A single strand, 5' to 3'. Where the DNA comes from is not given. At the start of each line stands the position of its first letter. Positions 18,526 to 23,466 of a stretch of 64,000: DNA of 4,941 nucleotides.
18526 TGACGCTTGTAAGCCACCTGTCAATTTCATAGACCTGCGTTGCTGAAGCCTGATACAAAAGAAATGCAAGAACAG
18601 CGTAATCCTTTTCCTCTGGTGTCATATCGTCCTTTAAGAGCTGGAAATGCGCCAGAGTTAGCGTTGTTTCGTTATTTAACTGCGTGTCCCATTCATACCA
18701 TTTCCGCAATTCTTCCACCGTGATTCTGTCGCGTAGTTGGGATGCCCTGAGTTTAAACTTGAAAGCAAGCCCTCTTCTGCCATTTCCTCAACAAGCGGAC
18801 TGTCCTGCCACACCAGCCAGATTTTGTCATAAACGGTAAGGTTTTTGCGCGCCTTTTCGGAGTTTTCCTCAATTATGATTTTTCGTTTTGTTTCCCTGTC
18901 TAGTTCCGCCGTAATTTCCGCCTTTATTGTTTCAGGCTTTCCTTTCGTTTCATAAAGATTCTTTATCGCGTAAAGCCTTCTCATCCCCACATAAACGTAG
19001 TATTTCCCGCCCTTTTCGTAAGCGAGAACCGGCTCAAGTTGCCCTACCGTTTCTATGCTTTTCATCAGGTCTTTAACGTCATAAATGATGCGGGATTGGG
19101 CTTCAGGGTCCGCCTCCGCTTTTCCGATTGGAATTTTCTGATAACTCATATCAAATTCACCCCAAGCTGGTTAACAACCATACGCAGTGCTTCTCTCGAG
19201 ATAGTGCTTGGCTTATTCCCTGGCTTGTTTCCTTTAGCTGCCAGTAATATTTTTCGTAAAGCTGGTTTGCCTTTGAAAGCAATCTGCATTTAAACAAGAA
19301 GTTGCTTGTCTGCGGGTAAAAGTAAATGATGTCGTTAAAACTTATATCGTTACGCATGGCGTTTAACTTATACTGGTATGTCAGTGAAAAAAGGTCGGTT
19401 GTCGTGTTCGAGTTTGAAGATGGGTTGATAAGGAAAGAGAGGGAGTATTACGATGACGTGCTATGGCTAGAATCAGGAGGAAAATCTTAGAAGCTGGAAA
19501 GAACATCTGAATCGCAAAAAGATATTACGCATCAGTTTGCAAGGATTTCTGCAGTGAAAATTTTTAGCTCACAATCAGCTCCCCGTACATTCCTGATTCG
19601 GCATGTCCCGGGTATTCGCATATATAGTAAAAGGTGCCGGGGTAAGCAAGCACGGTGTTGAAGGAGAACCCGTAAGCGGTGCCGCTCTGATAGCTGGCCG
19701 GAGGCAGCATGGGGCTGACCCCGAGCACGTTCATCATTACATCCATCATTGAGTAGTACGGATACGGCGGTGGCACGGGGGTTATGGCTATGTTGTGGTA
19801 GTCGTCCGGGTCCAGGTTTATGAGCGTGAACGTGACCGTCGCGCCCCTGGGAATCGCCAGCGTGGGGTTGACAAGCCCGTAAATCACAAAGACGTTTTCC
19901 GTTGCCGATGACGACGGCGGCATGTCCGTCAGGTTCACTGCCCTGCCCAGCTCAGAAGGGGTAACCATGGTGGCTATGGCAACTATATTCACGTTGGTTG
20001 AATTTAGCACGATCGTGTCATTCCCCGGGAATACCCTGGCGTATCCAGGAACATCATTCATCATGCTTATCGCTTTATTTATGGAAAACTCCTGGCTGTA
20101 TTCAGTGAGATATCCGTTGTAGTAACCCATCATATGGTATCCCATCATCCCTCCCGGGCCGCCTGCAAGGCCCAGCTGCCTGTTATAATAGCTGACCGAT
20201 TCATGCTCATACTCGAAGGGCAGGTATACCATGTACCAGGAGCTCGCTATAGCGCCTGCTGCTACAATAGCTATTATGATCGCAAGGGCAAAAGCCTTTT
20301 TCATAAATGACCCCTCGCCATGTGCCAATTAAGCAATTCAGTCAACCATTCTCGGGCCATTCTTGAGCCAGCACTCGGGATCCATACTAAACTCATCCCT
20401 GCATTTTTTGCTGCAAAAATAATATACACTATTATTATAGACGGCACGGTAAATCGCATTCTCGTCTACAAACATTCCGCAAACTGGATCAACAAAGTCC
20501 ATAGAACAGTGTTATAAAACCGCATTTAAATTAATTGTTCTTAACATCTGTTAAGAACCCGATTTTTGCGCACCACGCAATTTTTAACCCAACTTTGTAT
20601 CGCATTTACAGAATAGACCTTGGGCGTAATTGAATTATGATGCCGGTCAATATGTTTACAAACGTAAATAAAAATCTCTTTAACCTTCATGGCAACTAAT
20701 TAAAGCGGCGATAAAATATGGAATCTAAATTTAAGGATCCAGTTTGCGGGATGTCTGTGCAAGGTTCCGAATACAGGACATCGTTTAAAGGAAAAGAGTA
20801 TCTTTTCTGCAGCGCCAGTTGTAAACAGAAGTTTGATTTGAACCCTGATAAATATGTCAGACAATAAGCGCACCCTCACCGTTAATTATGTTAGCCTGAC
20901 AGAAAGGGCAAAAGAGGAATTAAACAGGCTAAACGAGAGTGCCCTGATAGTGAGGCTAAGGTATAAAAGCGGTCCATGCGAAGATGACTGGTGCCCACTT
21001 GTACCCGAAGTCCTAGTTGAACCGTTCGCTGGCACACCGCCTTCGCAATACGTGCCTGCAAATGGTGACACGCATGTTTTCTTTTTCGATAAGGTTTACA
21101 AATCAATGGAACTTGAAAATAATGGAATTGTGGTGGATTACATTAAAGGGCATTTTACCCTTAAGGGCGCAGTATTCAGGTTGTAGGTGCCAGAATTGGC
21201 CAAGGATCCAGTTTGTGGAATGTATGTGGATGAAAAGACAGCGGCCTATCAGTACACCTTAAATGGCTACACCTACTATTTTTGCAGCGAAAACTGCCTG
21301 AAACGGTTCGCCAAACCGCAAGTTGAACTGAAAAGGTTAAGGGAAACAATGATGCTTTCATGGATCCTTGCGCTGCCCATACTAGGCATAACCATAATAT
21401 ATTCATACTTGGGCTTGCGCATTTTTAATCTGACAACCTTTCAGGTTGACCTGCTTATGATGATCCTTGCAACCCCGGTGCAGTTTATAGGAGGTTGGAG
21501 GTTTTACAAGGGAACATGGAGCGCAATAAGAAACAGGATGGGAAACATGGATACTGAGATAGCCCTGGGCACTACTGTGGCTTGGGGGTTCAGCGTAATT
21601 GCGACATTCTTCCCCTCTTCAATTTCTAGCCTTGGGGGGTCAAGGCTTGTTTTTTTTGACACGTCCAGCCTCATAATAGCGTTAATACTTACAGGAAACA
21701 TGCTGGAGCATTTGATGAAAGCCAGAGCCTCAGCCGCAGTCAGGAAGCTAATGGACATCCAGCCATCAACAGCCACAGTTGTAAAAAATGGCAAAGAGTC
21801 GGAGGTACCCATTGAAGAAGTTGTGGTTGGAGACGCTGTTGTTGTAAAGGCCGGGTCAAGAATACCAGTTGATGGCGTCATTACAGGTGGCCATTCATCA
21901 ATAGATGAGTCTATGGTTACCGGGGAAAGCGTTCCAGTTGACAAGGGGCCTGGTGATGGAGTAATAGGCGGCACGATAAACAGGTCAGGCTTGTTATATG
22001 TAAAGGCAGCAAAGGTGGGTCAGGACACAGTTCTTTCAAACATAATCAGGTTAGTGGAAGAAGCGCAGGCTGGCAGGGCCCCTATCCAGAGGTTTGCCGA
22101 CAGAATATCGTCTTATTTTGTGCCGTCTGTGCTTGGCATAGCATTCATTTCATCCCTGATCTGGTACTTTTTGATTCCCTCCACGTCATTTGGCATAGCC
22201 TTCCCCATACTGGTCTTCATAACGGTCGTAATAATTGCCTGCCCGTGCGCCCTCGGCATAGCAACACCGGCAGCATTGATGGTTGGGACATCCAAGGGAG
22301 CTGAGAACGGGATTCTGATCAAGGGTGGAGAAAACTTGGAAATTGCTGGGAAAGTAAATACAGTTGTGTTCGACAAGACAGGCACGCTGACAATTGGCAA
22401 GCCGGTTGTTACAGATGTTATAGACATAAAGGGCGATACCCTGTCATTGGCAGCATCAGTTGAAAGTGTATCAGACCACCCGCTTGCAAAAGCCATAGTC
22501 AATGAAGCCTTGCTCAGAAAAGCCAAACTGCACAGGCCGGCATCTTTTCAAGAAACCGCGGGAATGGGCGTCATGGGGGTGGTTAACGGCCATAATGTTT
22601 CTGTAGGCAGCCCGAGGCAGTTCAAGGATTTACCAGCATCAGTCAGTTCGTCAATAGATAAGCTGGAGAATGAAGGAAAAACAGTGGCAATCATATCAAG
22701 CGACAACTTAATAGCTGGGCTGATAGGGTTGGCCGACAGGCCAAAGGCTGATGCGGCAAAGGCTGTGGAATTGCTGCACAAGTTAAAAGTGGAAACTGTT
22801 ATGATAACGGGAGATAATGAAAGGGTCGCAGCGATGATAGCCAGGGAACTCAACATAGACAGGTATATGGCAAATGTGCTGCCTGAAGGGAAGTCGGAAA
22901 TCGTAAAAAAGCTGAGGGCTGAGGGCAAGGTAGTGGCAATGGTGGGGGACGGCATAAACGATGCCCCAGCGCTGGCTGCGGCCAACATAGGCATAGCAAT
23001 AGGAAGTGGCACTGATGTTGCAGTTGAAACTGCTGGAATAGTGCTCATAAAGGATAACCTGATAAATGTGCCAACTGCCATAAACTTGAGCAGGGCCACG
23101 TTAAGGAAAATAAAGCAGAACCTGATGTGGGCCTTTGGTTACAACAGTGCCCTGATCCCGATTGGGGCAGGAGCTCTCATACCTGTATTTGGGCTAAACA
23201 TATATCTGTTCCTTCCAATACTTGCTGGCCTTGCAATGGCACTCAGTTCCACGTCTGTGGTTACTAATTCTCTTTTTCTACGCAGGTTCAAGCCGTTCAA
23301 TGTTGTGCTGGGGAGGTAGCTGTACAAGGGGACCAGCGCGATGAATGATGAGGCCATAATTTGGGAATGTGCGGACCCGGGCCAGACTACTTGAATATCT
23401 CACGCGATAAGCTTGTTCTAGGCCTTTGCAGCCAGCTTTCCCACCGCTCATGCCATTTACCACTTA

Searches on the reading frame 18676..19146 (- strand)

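Call 34: search_protein_families(library=pfam, proteins=[window:18676-19146:-], max_evalue=0.01)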
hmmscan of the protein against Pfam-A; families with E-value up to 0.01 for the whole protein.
window:18676-19146:- (156 aa): 0 families

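Call 80: search_protein_families(library=phrogs, proteins=[window:18676-19146:-], max_evalue=0.001)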
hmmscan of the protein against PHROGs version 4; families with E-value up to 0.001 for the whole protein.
window:18676-19146:- (156 aa): 7 families
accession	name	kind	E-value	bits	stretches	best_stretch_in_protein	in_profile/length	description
phrog_4715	-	DNA, RNA and nucleotide metabolism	5.5e-12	45.9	1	23-109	170-249/630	ParB-like partition protein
phrog_3264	-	DNA, RNA and nucleotide metabolism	9e-08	33.1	1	2-112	49-153/337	ParB-like partition protein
phrog_1033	-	DNA, RNA and nucleotide metabolism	2.6e-07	31.8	1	6-104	37-137/334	ParB-like partition protein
phrog_3694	-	unknown function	3.3e-07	30.7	1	22-73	44-99/376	-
phrog_940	-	DNA, RNA and nucleotide metabolism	0.00026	21.3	1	22-101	27-98/388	nuclease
phrog_620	-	DNA, RNA and nucleotide metabolism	0.00043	21.4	1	22-95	30-95/217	ParB-like partition protein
phrog_498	-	other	0.00097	18.8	0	22-96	56-124/633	DNA methyltransferase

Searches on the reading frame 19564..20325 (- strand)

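Call 34: search_protein_families(library=pfam, proteins=[window:19564-20325:-], max_evalue=0.01)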
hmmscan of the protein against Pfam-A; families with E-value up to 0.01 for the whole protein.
window:19564-20325:- (253 aa): 2 families
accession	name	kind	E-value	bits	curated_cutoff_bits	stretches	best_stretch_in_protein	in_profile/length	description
PF06525.17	SoxE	-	6.2e-06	26.2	21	1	140-253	23-139/149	Sulfocyanin (SoxE) domain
PF00127.26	Copper-bind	-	0.00042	21.1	21.2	1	156-252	19-98/99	Copper binding proteins, plastocyanin/azurin family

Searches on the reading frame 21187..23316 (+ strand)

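Call 9: search_protein_families(library=pfam, proteins=[window:21187-23316:+], max_evalue=0.00001)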
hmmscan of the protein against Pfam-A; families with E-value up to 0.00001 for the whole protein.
window:21187-23316:+ (710 aa): 3 families
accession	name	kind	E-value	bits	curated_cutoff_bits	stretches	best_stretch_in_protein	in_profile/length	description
PF00122.25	E1-E2_ATPase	-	1.8e-56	191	28.1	1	191-373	2-180/181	E1-E2 ATPase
PF00702.32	Hydrolase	-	1.1e-36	127.4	26.4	1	391-600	2-191/191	haloacid dehalogenase-like hydrolase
PF04945.19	YHS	-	5.6e-13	49.1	30.3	1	6-45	2-40/47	YHS domain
